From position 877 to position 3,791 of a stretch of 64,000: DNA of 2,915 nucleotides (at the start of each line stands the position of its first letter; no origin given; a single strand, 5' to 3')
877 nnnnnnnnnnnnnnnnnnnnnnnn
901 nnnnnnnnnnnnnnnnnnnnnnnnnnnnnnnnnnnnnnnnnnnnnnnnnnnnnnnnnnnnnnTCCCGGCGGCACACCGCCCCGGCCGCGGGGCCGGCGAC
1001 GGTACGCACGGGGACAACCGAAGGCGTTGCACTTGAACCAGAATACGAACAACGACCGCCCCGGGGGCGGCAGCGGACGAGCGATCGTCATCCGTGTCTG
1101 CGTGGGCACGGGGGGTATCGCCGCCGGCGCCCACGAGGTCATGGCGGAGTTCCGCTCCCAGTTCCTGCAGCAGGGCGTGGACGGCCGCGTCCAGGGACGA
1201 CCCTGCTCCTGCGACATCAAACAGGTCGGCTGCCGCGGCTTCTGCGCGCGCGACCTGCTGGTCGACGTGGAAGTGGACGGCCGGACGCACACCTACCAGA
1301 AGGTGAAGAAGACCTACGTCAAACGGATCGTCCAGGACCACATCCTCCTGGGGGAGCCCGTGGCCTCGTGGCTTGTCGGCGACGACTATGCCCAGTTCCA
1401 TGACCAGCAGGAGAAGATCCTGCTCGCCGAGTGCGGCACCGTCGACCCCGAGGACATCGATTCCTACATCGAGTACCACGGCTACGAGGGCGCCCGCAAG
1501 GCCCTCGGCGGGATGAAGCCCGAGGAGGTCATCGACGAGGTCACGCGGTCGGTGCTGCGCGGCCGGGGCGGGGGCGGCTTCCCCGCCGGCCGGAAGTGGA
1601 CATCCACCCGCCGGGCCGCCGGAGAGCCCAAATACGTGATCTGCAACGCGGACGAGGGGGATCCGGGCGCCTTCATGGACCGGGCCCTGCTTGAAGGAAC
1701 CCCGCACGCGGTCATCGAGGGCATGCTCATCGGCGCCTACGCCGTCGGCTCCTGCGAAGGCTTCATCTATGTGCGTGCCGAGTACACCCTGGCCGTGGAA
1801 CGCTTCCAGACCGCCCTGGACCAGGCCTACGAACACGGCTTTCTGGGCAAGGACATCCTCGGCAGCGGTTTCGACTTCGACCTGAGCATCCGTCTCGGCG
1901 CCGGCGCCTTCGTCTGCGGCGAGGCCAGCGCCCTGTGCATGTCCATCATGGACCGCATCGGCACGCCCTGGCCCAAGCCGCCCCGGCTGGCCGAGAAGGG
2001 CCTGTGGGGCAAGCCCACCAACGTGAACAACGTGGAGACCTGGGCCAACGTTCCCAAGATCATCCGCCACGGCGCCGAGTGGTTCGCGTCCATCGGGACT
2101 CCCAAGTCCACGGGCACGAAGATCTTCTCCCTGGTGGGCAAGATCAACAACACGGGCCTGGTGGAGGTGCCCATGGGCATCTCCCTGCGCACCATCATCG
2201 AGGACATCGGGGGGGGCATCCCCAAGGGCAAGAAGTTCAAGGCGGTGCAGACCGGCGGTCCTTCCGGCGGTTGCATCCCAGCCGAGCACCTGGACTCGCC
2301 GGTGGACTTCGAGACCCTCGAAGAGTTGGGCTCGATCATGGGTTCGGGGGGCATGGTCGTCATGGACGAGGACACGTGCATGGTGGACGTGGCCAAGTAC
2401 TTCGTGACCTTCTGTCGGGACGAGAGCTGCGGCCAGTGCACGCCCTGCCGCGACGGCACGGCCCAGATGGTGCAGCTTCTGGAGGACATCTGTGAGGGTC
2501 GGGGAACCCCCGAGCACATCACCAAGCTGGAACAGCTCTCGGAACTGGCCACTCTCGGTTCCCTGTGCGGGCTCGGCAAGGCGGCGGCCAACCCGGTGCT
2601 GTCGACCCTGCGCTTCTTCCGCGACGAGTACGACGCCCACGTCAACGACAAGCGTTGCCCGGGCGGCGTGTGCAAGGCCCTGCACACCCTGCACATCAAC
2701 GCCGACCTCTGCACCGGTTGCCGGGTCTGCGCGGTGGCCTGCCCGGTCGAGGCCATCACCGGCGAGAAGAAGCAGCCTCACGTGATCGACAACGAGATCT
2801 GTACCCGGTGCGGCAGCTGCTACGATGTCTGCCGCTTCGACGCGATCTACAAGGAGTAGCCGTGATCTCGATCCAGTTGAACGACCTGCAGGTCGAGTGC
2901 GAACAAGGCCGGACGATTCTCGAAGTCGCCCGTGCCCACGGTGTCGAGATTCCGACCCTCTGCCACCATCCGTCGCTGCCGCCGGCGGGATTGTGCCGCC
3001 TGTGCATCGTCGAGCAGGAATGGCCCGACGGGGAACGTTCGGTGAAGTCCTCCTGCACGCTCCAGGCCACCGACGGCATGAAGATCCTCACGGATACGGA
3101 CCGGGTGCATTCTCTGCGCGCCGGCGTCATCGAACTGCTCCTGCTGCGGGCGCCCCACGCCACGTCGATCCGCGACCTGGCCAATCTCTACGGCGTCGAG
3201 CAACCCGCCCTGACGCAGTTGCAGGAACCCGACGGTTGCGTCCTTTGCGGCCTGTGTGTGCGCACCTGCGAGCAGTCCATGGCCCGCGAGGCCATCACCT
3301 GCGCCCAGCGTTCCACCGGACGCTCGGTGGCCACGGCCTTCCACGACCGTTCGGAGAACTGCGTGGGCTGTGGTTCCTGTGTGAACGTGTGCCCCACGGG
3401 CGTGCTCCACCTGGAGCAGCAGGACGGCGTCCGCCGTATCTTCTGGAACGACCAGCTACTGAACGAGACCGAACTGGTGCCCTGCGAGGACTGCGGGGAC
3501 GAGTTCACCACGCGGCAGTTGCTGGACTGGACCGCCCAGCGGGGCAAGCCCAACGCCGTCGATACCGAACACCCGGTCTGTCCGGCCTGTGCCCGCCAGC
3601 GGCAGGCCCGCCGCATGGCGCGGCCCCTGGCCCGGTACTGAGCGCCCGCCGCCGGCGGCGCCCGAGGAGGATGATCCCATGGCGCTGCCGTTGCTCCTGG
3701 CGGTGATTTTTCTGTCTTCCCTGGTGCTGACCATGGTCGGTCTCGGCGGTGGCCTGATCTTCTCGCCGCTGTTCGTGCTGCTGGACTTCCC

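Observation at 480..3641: Orphan bifurcating-type NuoE/NuoF/truncated-NuoG module with no catalytic partner in cis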

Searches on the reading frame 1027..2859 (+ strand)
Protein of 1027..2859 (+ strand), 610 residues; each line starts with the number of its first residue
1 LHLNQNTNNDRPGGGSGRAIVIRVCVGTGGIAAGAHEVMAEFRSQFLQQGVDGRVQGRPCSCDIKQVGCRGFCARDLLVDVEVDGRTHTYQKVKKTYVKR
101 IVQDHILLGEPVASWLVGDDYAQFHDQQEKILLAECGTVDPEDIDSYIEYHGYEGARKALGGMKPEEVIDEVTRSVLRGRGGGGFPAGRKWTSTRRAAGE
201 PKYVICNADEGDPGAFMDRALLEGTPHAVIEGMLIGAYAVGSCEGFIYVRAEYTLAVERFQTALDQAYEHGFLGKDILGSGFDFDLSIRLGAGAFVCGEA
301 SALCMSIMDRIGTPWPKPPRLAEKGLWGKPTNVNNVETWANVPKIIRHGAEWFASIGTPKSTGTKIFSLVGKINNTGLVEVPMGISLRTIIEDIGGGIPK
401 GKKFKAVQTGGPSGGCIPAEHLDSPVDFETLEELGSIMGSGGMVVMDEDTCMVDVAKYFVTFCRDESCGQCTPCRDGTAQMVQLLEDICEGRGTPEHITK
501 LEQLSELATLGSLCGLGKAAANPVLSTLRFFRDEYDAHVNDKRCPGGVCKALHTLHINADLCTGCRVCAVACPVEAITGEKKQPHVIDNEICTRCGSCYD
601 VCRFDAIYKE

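Call 3: search_protein_families(library=pfam, proteins=[window:1027-2859:+], max_evalue=0.01)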
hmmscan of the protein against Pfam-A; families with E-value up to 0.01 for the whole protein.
window:1027-2859:+ (610 aa): 12 families
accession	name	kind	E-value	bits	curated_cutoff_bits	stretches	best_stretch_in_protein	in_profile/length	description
PF01512.22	Complex1_51K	-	5.8e-42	143.6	31.2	1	172-343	1-149/150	Nuo51 FMN-binding domain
PF10589.14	NADH_4Fe-4S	-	5.3e-32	110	23.5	1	454-538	1-85/85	NADH-ubiquinone oxidoreductase-F iron-sulfur binding region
PF00037.32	Fer4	-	3.5e-12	46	21.1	2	556-578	2-24/24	4Fe-4S binding domain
PF14697.11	Fer4_21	-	9.1e-08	32.6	35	1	556-607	2-57/59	4Fe-4S dicluster domain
PF13237.11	Fer4_10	-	2.2e-07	31.1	25.5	1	556-602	3-52/53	4Fe-4S dicluster domain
PF12797.12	Fer4_2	-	5.2e-07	29.7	24.5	2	556-574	4-22/22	4Fe-4S binding domain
PF12838.12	Fer4_7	-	7.7e-07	29.9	27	1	562-606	2-52/52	4Fe-4S dicluster domain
PF12837.12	Fer4_6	-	8.3e-07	29.1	25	2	556-577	3-24/24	4Fe-4S binding domain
PF13187.11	Fer4_9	-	2.2e-06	28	27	1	562-606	2-51/52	4Fe-4S dicluster domain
PF10531.15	SLBB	-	2.9e-05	24.2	27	1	367-415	2-53/55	SLBB domain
PF22461.2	SLBB_2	-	0.0012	19.4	27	1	366-422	2-60/79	SLBB domain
PF12800.12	Fer4_4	-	0.0035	18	24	0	560-574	2-16/17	4Fe-4S binding domain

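Call 7: search_protein_families(library=ncbifam, proteins=[window:1027-2859:+], max_evalue=0.001)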
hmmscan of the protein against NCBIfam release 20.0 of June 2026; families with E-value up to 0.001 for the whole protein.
window:1027-2859:+ (610 aa): 39 families (the best 25 are shown)
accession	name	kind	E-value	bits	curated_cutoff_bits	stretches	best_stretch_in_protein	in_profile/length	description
TIGR01959.1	nuoF_fam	equivalog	2.9e-144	480.5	558.65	1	141-539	11-410/410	NADH-quinone oxidoreductase subunit NuoF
NF008436.0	PRK11278.1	equivalog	4.1e-115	385.2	749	1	143-543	26-430/448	NADH-quinone oxidoreductase subunit NuoF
NF010120.0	PRK13596.1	equivalog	2.6e-112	375.5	389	1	158-542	33-420/433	NADH-quinone oxidoreductase subunit NuoF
TIGR01944.1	rnfB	subfamily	5.1e-10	39.2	68.7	1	553-607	106-160/190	RnfABCDGE type electron transport complex subunit B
NF058577.1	FdxA_fam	equivalog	3.1e-09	36.9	65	1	559-606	6-52/52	4Fe-4S ferredoxin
NF005415.0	PRK06991.1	equivalog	7.8e-09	35.6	281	1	549-607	74-132/284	electron transport complex subunit RsxB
TIGR03294.1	FrhG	equivalog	2.9e-08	33.7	245.5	1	552-603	166-216/228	coenzyme F420 hydrogenase subunit gamma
NF040864.1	HgcB_ferredoxin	equivalog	5e-08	32.7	99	1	551-607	5-61/93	mercury methylation ferredoxin HgcB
NF040770.1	hetero_SS_HdrA2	exception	1.8e-07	29.7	1100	1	554-608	571-624/777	CoB-CoM heterodisulfide reductase HdrA2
TIGR04481.1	PR_assoc_PrdC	equivalog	2e-07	30.2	490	1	165-266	73-170/425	proline reductase-associated electron transfer protein PrdC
NF006446.0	PRK08764.1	equivalog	2.7e-07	30.6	220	1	554-607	81-133/139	Rnf electron transport complex subunit RnfB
NF003475.0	PRK05113.1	equivalog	6.1e-07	29.5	203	1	556-607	109-160/190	electron transport complex subunit RsxB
TIGR04105.1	FeFe_hydrog_B1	subfamily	7.3e-07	28.2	450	1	559-608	110-206/462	monomeric [FeFe] hydrogenase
NF010366.0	PRK13795.1-1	equivalog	7.8e-07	27.6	745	1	550-602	598-648/667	hypothetical protein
NF038196.1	ferrodoxin_EFR1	subfamily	9.9e-07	29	75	1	554-607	179-229/242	EFR1 family ferrodoxin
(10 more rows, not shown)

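Call 9: search_solved_structures(query=window:1027-2859:+, max_evalue=1e-20, show_alignments=2)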
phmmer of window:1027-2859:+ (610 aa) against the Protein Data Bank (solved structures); distinct sequences matched with E-value up to 1e-20: 63 (the best 60 are shown).
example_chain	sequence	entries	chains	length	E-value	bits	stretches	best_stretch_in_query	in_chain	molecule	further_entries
9n5u_B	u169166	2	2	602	2.2e-213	714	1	24-607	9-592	NfnB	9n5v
7t2r_B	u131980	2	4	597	1.5e-209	701.3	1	22-609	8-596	NiFe hydrogenase subunit B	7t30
9bov_B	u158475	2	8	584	1.2e-206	691.6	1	22-608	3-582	NADH dehydrogenase (Quinone)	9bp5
7q4v_B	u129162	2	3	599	3.8e-205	686.7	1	22-609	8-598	Iron hydrogenase HydB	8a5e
8oh5_B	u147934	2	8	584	4.9e-201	673.1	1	22-607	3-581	NAD-reducing hydrogenase subunit HoxF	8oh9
8a6t_B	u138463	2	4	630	2.2e-199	667.7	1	18-609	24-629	Electron bifurcating hydrogenase subunit HydB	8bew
9mqx_B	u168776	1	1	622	1.8e-193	648.2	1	21-607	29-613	NADH:ubiquinone oxidoreductase, NADH-binding (51 kD) subunit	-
7q4w_B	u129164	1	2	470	2.1e-193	647.9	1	144-609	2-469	Iron hydrogenase HydB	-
7p5h_B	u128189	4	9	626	2.7e-177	594.7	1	20-607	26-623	Fe-hydrogenase, subunit beta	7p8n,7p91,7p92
6vw7_B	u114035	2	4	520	4.1e-111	376.1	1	64-538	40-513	NAD-dependent formate dehydrogenase beta subunit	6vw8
2fug_1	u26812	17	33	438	2.1e-109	370.4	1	128-543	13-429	NADH-quinone oxidoreductase chain 1 | NADH-QUINONE OXIDOREDUCTASE SUBUNIT 1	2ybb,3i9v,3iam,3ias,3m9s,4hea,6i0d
7p64_F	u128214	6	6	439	3.8e-108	366.3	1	141-540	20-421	NADH-quinone oxidoreductase subunit F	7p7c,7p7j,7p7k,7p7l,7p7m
7p61_F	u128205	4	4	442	3.9e-108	366.2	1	141-540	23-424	NADH-quinone oxidoreductase subunit F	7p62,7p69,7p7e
7awt_F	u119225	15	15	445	4e-108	366.2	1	141-540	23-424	NADH-quinone oxidoreductase subunit F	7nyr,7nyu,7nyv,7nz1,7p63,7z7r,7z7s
9q8i_F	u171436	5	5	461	4.5e-108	366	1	141-540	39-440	NADH-quinone oxidoreductase subunit F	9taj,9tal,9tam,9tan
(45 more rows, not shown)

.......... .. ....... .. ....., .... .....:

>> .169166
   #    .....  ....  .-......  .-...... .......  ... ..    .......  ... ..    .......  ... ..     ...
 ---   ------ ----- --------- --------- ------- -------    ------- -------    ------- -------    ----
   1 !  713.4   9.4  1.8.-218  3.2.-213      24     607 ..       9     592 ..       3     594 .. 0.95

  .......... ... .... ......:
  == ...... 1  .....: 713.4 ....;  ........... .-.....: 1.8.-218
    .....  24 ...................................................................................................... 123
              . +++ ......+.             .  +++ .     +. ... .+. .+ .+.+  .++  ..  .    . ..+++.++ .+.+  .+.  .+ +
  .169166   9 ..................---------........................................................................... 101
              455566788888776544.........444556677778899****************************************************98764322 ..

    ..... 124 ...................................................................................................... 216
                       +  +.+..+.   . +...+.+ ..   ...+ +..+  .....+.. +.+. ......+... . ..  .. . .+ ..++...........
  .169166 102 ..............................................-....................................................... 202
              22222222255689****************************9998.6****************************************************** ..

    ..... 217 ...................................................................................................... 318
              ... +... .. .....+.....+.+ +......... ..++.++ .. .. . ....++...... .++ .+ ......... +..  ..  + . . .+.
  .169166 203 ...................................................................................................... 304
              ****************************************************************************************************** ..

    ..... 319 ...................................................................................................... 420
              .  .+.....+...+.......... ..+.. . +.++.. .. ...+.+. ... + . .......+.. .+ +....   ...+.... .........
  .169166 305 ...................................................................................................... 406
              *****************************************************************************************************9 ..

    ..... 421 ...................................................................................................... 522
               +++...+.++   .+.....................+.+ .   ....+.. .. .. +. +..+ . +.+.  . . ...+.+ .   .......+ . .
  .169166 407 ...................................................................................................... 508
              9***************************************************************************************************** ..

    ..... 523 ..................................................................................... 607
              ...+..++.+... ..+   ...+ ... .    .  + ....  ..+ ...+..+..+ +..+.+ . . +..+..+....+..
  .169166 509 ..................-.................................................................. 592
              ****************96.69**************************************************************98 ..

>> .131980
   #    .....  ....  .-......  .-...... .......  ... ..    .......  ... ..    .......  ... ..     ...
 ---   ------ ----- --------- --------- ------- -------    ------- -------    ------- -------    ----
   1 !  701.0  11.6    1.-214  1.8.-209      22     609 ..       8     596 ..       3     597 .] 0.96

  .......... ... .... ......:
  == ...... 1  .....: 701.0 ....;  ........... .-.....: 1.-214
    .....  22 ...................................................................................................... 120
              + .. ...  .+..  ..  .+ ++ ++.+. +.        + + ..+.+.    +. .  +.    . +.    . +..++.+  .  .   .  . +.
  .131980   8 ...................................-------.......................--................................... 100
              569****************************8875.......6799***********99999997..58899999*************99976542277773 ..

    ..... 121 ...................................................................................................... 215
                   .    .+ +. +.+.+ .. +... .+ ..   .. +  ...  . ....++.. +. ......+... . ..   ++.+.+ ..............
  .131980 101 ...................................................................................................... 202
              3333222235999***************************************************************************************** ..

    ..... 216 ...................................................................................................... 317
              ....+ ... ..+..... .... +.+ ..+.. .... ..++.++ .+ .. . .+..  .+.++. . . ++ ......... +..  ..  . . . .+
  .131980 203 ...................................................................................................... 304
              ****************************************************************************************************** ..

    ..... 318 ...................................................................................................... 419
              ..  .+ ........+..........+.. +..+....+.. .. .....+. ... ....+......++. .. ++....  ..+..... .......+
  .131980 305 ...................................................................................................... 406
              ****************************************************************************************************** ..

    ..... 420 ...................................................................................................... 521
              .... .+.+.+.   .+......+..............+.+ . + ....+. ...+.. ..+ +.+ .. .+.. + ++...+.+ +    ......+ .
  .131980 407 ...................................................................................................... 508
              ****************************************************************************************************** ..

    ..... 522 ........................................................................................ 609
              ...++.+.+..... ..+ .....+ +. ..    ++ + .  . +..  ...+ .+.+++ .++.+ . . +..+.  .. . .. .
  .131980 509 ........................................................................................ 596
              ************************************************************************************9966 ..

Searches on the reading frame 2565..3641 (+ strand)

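Call 3: search_protein_families(library=pfam, proteins=[window:2565-3641:+], max_evalue=0.01)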
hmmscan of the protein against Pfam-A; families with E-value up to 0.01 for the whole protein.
window:2565-3641:+ (358 aa): 13 families
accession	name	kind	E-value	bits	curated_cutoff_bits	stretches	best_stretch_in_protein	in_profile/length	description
PF13510.11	Fer2_4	-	8.2e-15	55.1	22.8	1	100-178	3-81/82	2Fe-2S iron-sulfur cluster binding domain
PF12838.12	Fer4_7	-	1.1e-07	32.6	27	1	225-280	2-52/52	4Fe-4S dicluster domain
PF14697.11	Fer4_21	-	1.1e-07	32.3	35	1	223-280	6-56/59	4Fe-4S dicluster domain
PF13187.11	Fer4_9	-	2.6e-07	31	27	2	225-280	2-51/52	4Fe-4S dicluster domain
PF00037.32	Fer4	-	7.2e-07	29.2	21.1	1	264-281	6-23/24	4Fe-4S binding domain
PF13237.11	Fer4_10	-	4.9e-06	26.8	25.5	2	220-277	4-53/53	4Fe-4S dicluster domain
PF12837.12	Fer4_6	-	2.9e-05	24.3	25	1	264-281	7-24/24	4Fe-4S binding domain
PF12797.12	Fer4_2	-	2.9e-05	24.2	24.5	1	263-278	7-22/22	4Fe-4S binding domain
PF13183.11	Fer4_8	-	0.00028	21.8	27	1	223-280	3-68/68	4Fe-4S dicluster domain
PF12800.12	Fer4_4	-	0.00046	20.7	24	1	264-279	2-17/17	4Fe-4S binding domain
PF13484.11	Fer4_16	-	0.00054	21.1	30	1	265-284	1-20/66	4Fe-4S double cluster binding domain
PF13746.11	Fer4_18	-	0.00076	20.1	27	1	258-280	53-75/114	4Fe-4S dicluster domain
PF13534.11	Fer4_17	-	0.0008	20.3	22.2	1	225-280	2-60/61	4Fe-4S dicluster domain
